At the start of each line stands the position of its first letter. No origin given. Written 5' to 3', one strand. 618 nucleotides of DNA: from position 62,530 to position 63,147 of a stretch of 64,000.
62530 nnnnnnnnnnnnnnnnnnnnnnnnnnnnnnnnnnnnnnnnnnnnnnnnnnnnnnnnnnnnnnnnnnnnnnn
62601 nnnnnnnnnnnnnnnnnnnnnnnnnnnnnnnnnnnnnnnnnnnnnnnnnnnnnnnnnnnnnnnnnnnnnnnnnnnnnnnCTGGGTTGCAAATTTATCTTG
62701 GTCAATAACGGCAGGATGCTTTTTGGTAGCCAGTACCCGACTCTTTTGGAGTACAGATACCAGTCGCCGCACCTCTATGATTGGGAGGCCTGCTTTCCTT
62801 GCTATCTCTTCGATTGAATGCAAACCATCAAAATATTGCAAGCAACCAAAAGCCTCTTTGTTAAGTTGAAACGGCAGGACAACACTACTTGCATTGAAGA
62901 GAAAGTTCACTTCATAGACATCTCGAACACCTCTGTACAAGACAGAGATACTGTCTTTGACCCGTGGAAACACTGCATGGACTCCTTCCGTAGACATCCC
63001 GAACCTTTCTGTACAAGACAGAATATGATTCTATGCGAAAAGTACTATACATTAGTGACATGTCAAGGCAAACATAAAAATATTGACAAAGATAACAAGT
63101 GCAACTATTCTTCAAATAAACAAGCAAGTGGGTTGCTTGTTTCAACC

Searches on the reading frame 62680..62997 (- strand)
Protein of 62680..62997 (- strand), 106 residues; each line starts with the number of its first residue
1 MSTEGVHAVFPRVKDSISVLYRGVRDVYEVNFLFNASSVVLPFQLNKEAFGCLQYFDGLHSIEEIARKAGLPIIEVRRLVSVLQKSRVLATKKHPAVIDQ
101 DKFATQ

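Call 48: search_solved_structures(query=A3, max_evalue=10, show_alignments=0)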
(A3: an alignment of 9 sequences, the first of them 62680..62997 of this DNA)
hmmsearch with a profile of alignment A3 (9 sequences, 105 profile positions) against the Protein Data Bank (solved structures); distinct sequences matched with E-value up to 10: 80 (the best 60 are shown).
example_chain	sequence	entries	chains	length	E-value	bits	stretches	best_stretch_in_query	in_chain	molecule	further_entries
8vd6_A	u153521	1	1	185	0.0016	21.7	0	48-87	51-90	CAP REPEAT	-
7r22_A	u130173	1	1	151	0.003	20.8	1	46-85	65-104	ArsR family transcriptional regulator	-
3nqo_A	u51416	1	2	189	0.0042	20.3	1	43-81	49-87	MarR-family transcriptional regulator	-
4k2e_A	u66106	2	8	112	0.014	18.6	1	37-90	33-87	Transcriptional activator HlyU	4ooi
7fby_A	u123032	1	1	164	0.027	17.7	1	36-83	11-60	Transcriptional regulatory protein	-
9w4v_A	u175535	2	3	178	0.03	17.6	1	36-83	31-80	Uncharacterized HTH-type transcriptional regulator PH0140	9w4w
1mkm_A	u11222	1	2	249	0.036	17.3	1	39-88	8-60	IclR transcriptional regulator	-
4cic_A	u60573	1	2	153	0.044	17.1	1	46-84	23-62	TRANSCRIPTIONAL REGULATOR, BADM/RRF2 FAMILY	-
3jth_A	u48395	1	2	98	0.045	17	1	35-89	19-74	Transcription activator HlyU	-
4ggg_A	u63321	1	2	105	0.047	17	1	44-88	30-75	Repressor protein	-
5znx_A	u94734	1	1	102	0.05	16.9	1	35-89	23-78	Transcriptional activator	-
3qop_A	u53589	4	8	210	0.051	16.8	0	55-87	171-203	Catabolite gene activator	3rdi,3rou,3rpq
5sxy_A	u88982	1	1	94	0.058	16.7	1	34-64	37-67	Bifunctional coenzyme PQQ synthesis protein C/D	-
4omy_A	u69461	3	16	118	0.079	16.2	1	48-94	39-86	NolR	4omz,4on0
2qlz_A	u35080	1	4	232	0.082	16.2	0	47-75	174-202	Transcription Factor PF0095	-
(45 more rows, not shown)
